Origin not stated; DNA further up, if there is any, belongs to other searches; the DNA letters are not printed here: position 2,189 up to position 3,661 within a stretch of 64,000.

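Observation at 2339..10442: Eight-gene operon linking a partner-switching module to a (p)ppGpp hydrolase, an APH-like kinase and guanine deaminase, with no sigma factor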

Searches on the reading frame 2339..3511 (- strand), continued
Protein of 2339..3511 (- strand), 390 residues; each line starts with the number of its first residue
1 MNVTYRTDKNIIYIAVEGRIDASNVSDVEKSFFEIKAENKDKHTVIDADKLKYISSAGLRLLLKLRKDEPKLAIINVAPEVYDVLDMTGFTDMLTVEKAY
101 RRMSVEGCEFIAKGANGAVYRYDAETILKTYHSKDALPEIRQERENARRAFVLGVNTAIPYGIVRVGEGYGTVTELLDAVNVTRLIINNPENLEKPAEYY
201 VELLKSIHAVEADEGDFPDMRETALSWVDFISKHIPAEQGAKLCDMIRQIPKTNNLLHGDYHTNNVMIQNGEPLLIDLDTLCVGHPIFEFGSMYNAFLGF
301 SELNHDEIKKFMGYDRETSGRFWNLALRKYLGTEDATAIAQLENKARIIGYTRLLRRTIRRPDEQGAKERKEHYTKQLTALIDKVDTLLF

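Call 23: find_related_loci(query=A1, collection=genome_contigs, flank=10000)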
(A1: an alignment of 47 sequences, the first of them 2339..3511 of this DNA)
Query A1 (390 aa) in genome_contigs; peptide patterns used: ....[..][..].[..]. (x = any residue, [..] = any of these).
600 stretches matched a pattern (row limit reached: there are more); 597 encode a relative of the query (tblastn E <= 1e-3); the best 80 are kept; 80 distinct loci.
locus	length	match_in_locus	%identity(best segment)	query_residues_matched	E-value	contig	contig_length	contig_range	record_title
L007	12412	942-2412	52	1-390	8e-136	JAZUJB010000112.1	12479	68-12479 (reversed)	MAG: Oscillospiraceae bacterium isolate T1900045260_TH20190030.MAGScoT_cleanbin_000031 SGB_5816_k141_1364906, whole geno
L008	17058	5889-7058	53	3-390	3e-135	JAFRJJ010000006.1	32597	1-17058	MAG: Solobacterium sp. isolate RGIG2523 Goat_Jejunum-4__c12560, whole genome shotgun sequence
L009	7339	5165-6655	50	3-390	4e-134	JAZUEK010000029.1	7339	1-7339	MAG: Acutalibacteraceae bacterium isolate T1900045299_TH20190069.MAGScoT_cleanbin_000030 SGB_6133_k141_266720, whole gen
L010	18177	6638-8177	52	1-390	3e-133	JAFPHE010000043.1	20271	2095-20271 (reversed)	MAG: Lachnospiraceae bacterium isolate RGIG1140 Dairy_cattle_Reticulum.Co__c1038624, whole genome shotgun sequence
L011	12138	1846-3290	49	1-390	5e-133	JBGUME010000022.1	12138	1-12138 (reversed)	MAG: Anaerovoracaceae bacterium isolate ruminal_MAG_240 ruminal_MAG_240_contig_0022, whole genome shotgun sequence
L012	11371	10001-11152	52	9-390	4e-133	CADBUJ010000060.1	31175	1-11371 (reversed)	MAG: uncultured Clostridiales bacterium isolate RUG14319 genome assembly, contig: RUG14319_asm_60, whole genome shotgun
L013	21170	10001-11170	49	3-390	2e-132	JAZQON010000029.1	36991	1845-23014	MAG: Acutalibacteraceae bacterium isolate T1900045243_TH20190013.MAGScoT_cleanbin_000004 SGB_5583_k141_2975616, whole ge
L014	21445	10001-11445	49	1-390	2e-132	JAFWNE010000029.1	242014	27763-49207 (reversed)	MAG: Mogibacterium sp. isolate RGIG5892 Sheep_Jejunum-4__c182296, whole genome shotgun sequence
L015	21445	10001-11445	49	1-390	6e-132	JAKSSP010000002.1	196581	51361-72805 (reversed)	MAG: Mogibacterium sp. isolate Horse_feces284 MAG284_2, whole genome shotgun sequence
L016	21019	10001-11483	49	1-390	1e-131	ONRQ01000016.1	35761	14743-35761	uncultured Clostridiales bacterium isolate RUG576 genome assembly, contig: scaffold_552, whole genome shotgun sequence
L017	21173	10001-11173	49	2-390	2e-131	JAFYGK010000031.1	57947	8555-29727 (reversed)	MAG: Clostridia bacterium isolate RGIG7067 Sheep_Rumen.Co__c3248670, whole genome shotgun sequence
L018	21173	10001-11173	50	1-386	3e-131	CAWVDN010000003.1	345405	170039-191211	MAG: Candidatus Scatomonas sp. isolate metabat2_6732_HOM_VAC_hifiasm.170 MAG genome assembly, contig: s8.ctg001467l, who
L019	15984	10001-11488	51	1-390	1e-130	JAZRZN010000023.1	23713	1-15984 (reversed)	MAG: Clostridia bacterium isolate T1900044948_TA20190001.MAGScoT_cleanbin_000011 SGB_3505_k141_2413606, whole genome sho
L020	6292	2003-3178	50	1-390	9e-130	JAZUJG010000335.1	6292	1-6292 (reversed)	MAG: Acutalibacteraceae bacterium isolate T1900045256_TH20190026.MAGScoT_cleanbin_000013 SGB_5795_k141_624203, whole gen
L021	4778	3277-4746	48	1-390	3e-131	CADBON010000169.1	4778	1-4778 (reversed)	MAG: Ruminococcaceae bacterium isolate RUG14159 genome assembly, contig: RUG14159_asm_169, whole genome shotgun sequence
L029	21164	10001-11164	48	3-388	7e-128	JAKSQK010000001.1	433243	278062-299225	MAG: Clostridia bacterium isolate Horse_feces227 MAG227_1, whole genome shotgun sequence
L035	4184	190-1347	50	5-388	1e-129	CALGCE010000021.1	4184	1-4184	MAG TPA_asm: uncultured Clostridia bacterium isolate SRR6425756_bin.59_CONCOCT_v1.1_MAG genome assembly, contig: ERZ1767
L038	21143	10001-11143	50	12-390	7e-127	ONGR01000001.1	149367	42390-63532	uncultured Clostridiales bacterium isolate RUG294 genome assembly, contig: scaffold_50, whole genome shotgun sequence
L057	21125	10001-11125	52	18-390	4e-125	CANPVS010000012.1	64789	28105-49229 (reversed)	MAG: uncultured Oscillospiraceae bacterium isolate Lapin-001__bin25 genome assembly, contig: Lapin-001__NODE_633_length_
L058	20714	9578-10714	49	14-390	7e-125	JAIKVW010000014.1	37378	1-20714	MAG: Lachnospiraceae bacterium isolate RUI412 k141_1775047_flag=0_multi=11.8984_len=37378, whole genome shotgun sequence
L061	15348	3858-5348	48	1-390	2e-124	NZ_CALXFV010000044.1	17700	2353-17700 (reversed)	MAG: uncultured Flavonifractor sp. isolate BRZ_DM__bin18 BRZ_DM__NODE_4241_length_17700_cov_8.487261, whole genome shotg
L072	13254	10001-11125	49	18-390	2e-123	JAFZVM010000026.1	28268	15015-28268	MAG: Oscillospiraceae bacterium isolate RGIG8135 Water_buffalos_Rumen-3__c238130, whole genome shotgun sequence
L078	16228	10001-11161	47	6-390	3e-123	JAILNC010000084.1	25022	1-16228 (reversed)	MAG: Oscillospiraceae bacterium isolate RUI270 k141_5844157_flag=0_multi=14.9944_len=25022, whole genome shotgun sequenc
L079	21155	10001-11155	48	8-390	9e-123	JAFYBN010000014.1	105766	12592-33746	MAG: Clostridia bacterium isolate RGIG6940 Sheep_Rumen.Co__c480978, whole genome shotgun sequence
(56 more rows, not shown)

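Call 28: search_solved_structures(query=A1, max_evalue=0.01, show_alignments=0)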
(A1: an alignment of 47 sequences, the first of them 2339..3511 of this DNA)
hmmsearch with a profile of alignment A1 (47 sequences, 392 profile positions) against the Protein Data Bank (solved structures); distinct sequences matched with E-value up to 0.01: 26.
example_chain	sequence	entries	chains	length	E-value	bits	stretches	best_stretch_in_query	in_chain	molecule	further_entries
4hyl_A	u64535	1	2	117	2.6e-14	56.1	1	4-94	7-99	Stage II sporulation protein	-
1th8_B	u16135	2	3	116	1.8e-12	50.1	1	3-97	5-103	Anti-sigma F factor antagonist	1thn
1auz_A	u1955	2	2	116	9.9e-12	47.7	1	4-99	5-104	SPOIIAA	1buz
1tid_B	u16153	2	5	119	2.2e-11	46.5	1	3-97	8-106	Anti-sigma F factor antagonist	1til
1sbo_A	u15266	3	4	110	1.2e-10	44.1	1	4-97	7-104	Putative anti-sigma factor antagonist TM1442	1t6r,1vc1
6m36_B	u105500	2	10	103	7.2e-08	35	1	3-97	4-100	Anti-sigma-B factor antagonist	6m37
3w0m_A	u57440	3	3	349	2e-06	30.2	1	223-296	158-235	Hygromycin-B 4-O-kinase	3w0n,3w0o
3w0r_A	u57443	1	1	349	8.1e-06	28.2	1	223-296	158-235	Hygromycin-B 4-O-kinase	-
3w0s_A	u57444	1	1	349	6.6e-05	25.2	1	223-297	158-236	Hygromycin-B 4-O-kinase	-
3tyk_A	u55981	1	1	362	7e-05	25.1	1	223-297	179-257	Hygromycin-B 4-O-kinase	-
3w0q_A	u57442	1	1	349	7.3e-05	25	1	223-296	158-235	Hygromycin-B 4-O-kinase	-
3w0p_A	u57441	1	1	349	9.2e-05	24.7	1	223-296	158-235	Hygromycin-B 4-O-kinase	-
8ih8_A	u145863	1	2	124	0.00024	23.3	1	3-68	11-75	Anti-sigma-F factor antagonist RsfB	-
1h4y_A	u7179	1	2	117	0.00044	22.5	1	8-91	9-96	ANTI-SIGMA F FACTOR ANTAGONIST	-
8jbi_D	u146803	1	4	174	0.00049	22.3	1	97-133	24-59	Secreted effector kinase SteC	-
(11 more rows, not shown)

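Call 29: search_protein_families(library=padloc, proteins=[window:2339-3511:-], max_evalue=0.01)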
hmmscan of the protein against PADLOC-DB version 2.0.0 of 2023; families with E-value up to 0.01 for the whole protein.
window:2339-3511:- (390 aa): 0 families

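Call 36: predict_structure(alignment_id=A1)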
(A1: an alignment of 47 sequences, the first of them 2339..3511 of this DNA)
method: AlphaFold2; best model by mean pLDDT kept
length: 390 residues; sequences in the alignment: 47
mean_pLDDT: 95.8   pTM: 0.86
mean pLDDT of the five models: 95.8, 95.5, 95.4, 94.4, 94.1
residues with pLDDT >= 90: 370; 70-90: 20; 50-70: 0; < 50: 0
segments of 3 or more residues with pLDDT < 50: none
pLDDT, mean of each block of 10 residues (from residue 1): 93 96 98 96 95 97 96 95 97 94 95 88 93 93 94 94 93 91 96 98 98 97 98 98 98 98 95 94 98 98 95 96 99 98 98 98 95 98 96
secondary structure, 60 per line:
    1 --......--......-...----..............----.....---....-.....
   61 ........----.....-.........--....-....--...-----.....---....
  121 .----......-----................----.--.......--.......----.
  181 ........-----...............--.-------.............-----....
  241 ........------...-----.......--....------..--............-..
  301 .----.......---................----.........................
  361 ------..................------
elements in order: E3-8 E11-16 E18-20 H25-38 E43-47 E51-54 H56-68 E73-77 H79-87 H90-93 E95-98 E101-103 E109-113 E117-121 E126-131 H137-152 E160-166 E169-175 H182-188 H194-208 H220-231 H237-248 E255-257 E266-269 E272-275 H286-297 H306-312 H316-331 H336-360 H367-384

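Call 40: fold_search(model_id=the predicted structure, library=pdb)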
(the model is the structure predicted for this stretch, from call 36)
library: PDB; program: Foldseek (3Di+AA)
matches with E <= 10: 1929; with E <= 0.001: 860
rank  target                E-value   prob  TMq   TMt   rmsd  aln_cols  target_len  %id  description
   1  4fex_C                6.0e-10  1.00  0.39  0.55   6.5       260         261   14  Crystal structure of the aminoglycoside phosphotransferase APH(3')-Ia, with substrate kanamycin and small molecule inh (released 2012-06-20)
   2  3sgc                  8.5e-10  1.00  0.43  0.53   8.6       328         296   15  Crystal Structure of Apo Aminoglycoside-2''-Phosphotransferase Type IVa (released 2011-06-29)
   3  3uzr                  9.0e-10  1.00  0.46  0.57   7.4       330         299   12  Crystal structure of aminoglycoside phosphotransferase APH(2'')-Ib, apo form (released 2011-12-21)
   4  3ham_A                1.0e-09  1.00  0.45  0.55   7.7       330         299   13  Structure of the gentamicin-APH(2")-IIa complex (released 2009-07-28)
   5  7f0a                  1.2e-09  1.00  0.37  0.47   9.1       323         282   16  Crystal structure of capreomycin phosphotransferase (released 2022-05-11)
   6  1nd4_A                1.3e-09  1.00  0.36  0.50   7.3       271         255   18  Crystal structure of aminoglycoside-3'-phosphotransferase-IIa (released 2003-09-16)
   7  5c4k_B                1.4e-09  1.00  0.39  0.48   7.6       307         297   15  APH(2")-IVa in complex with GET (G418) at room temperature (released 2016-02-03)
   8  4dca                  1.6e-09  1.00  0.46  0.58   5.5       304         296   13  Crystal structure of aminoglycoside phosphotransferase APH(2'')-Ib, ADP-bound (released 2012-02-01)
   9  4gki_F                2.0e-09  1.00  0.39  0.54   6.6       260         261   13  Crystal structure of the aminoglycoside phosphotransferase APH(3')-Ia, with substrate kanamycin and small molecule inh (released 2012-09-05)
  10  4gkh_B                2.1e-09  1.00  0.37  0.51   6.9       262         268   12  Crystal structure of the aminoglycoside phosphotransferase APH(3')-Ia, with substrate kanamycin and small molecule inh (released 2012-09-05)
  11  8ue1                  2.3e-09  1.00  0.37  0.46   8.7       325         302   16  Crystal Structure of Human Fructosamine-3-kinase (FN3K) (released 2024-08-07)
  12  3w0p                  2.6e-09  1.00  0.47  0.59   5.4       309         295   12  Crystal structure of a thermostable mutant of aminoglycoside phosphotransferase APH(4)-Ia (D198A), ternary complex with  (released 2013-08-07)
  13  4dfu_B                2.7e-09  1.00  0.40  0.49   7.1       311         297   14  Inhibition of an antibiotic resistance enzyme: crystal structure of aminoglycoside phosphotransferase APH(2")-ID/APH(2 (released 2012-02-08)
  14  4h05_B                2.7e-09  1.00  0.36  0.48   8.9       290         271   20  Crystal structure of aminoglycoside-3'-phosphotransferase of type VIII (released 2014-04-09)
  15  9h2z_A                3.0e-09  1.00  0.38  0.46   7.6       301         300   15  Crystal structure of APH(2")-IVa alternate (soaking with EK3-18 inhibitor) (released 2025-02-05)
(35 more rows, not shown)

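Call 54: search_protein_families(library=pfam, proteins=[L014:5142-6500:+, L014:7688-9898:+, L014:10276-11880:+, L014:11946-12584:+, L010:528-1118:+, L010:1140-1781:+, L010:1778-3469:+, L010:3509-4936:+, L010:4966-6579:+, L010:8608-9234:+], max_evalue=0.001)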
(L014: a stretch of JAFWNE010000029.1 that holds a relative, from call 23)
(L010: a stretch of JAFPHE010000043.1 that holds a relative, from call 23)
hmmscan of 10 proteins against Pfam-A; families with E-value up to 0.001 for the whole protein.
L014:5142-6500:+ (452 aa): 2 families
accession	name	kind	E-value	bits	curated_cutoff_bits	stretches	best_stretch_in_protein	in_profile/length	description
PF01979.26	Amidohydro_1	-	1e-60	206.3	25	1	56-422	3-344/345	Amidohydrolase family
PF07969.17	Amidohydro_3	-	5.3e-15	56.3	29.7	1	101-424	157-472/472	Amidohydrolase family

L014:7688-9898:+ (736 aa): 2 families
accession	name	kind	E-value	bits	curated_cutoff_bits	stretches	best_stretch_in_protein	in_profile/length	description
PF01136.24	Peptidase_U32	-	1.1e-69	234.7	22.4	1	78-312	4-232/233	Peptidase family U32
PF12392.13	DUF3656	-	1.2e-18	68.2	22.1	1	427-544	1-108/109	Collagenase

L014:10276-11880:+ (534 aa): 4 families
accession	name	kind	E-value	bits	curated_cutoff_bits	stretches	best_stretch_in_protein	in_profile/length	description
PF13581.12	HATPase_c_2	-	1e-22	80.9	27.4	1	405-532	1-127/127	Histidine kinase-like ATPase domain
PF01740.26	STAS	-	6.3e-14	52.1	22.6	1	4-96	5-101/106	STAS domain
PF01636.29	APH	-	7.5e-14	52.5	23.2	1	106-295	2-213/239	Phosphotransferase enzyme family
PF13466.11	STAS_2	-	3e-07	31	29.2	1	12-88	1-79/80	STAS domain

L014:11946-12584:+ (212 aa): 4 families
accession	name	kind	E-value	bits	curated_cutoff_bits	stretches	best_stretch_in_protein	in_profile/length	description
PF01442.23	Apolipoprotein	-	9.6e-15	55.2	90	2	24-128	84-189/190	Apolipoprotein A1/A4/E domain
PF07464.16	ApoLp-III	-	6.3e-05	23.6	36.3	1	26-113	38-128/146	Apolipophorin-III precursor (apoLp-III)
PF05597.16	Phasin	-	0.00024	21.6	28.8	0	62-124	29-88/126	Poly(hydroxyalcanoate) granule associated protein (phasin)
PF00462.30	Glutaredoxin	-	0.00033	21.2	22.9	0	187-210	8-31/60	Glutaredoxin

L010:528-1118:+ (196 aa): 1 family
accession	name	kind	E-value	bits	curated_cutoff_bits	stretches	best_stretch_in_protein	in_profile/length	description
PF00293.34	NUDIX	-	2.5e-16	60.4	21.1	1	53-183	3-129/134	NUDIX domain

L010:1140-1781:+ (213 aa): 1 family
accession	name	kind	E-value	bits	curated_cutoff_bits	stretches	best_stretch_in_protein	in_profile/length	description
PF01694.28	Rhomboid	-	2.8e-33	115.5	22.6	1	62-201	2-140/143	Rhomboid domain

L010:1778-3469:+ (563 aa): 4 families
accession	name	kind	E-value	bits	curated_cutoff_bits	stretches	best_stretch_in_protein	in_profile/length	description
PF01368.27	DHH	-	1.4e-23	83.9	28.1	1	7-395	1-125/125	DHH family, N-terminal domain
PF02833.19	DHHA2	-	1.5e-22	80.7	27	1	432-553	2-123/126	DHHA2 domain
PF07085.17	DRTGG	-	3.1e-22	78.8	25.2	1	156-258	1-104/105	DRTGG domain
PF00571.33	CBS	-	6.8e-22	78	24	2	84-137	1-54/57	CBS domain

L010:3509-4936:+ (475 aa): 2 families
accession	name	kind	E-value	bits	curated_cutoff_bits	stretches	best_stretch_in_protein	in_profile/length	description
PF12913.13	SH3_6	-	8.9e-09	35.2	27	1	174-217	10-53/53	SH3 domain (SH3b1 type)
PF00877.26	NLPC_P60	-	3.4e-08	33.9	23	1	339-418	1-74/105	NlpC/P60 family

L010:4966-6579:+ (537 aa): 2 families
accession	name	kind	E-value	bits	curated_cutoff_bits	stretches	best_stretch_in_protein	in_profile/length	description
PF07228.17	SpoIIE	-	2e-49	168.6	25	1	345-534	1-189/192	Stage II sporulation protein E (SpoIIE)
PF00672.30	HAMP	-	0.0008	20.1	25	0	224-273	2-47/53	HAMP domain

L010:8608-9234:+ (208 aa): 0 families
